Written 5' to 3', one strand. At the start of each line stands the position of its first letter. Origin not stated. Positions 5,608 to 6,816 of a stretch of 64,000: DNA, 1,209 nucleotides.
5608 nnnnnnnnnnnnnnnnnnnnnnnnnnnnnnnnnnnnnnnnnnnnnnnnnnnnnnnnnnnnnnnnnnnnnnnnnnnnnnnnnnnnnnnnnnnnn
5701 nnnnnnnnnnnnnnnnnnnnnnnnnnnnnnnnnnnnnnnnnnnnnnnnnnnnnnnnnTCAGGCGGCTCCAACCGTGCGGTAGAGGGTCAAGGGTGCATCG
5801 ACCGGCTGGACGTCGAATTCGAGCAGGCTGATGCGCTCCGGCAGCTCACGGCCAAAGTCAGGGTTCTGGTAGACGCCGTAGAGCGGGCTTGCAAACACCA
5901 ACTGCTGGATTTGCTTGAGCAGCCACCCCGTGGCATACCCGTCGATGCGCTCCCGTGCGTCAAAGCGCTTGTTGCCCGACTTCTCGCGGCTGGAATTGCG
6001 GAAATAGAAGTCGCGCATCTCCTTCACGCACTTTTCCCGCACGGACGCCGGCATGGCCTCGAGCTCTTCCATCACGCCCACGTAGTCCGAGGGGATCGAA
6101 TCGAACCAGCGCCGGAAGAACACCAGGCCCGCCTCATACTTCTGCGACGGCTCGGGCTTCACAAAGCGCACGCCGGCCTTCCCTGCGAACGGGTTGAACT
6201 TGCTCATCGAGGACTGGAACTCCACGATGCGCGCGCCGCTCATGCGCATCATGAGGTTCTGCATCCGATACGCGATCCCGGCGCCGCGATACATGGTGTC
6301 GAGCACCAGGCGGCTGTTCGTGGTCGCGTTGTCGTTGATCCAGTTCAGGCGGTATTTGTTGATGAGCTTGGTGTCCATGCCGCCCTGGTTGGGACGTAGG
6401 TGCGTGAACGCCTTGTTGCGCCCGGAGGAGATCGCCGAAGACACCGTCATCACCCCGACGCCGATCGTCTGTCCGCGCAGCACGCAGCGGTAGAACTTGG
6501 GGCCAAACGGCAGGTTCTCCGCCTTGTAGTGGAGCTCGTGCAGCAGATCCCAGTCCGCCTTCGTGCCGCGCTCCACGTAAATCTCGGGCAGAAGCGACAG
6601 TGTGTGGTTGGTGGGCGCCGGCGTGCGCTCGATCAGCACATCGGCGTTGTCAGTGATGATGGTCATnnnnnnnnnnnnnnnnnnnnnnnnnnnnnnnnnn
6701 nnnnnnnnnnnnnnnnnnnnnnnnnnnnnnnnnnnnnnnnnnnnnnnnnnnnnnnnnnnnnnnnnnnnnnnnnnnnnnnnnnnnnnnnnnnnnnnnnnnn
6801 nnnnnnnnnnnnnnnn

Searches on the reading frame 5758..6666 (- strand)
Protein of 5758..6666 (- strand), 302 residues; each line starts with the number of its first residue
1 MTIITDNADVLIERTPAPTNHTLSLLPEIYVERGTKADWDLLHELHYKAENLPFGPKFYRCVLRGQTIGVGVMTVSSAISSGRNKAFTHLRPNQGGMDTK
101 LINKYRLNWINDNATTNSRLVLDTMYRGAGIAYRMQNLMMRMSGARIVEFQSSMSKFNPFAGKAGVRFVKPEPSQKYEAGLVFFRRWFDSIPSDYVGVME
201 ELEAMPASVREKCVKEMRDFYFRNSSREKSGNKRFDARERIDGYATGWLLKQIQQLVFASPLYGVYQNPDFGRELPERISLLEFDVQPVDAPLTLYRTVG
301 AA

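Call 27: search_protein_families(library=phrogs, proteins=[window:5758-6666:-], max_evalue=0.00001)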
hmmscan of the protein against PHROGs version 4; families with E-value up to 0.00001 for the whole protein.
window:5758-6666:- (302 aa): 1 family
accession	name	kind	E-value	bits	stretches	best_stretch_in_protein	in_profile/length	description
phrog_886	-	moron, auxiliary metabolic gene and host takeover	2.4e-128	428.5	1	5-295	2-291/295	ABC transporter ATP-binding subunit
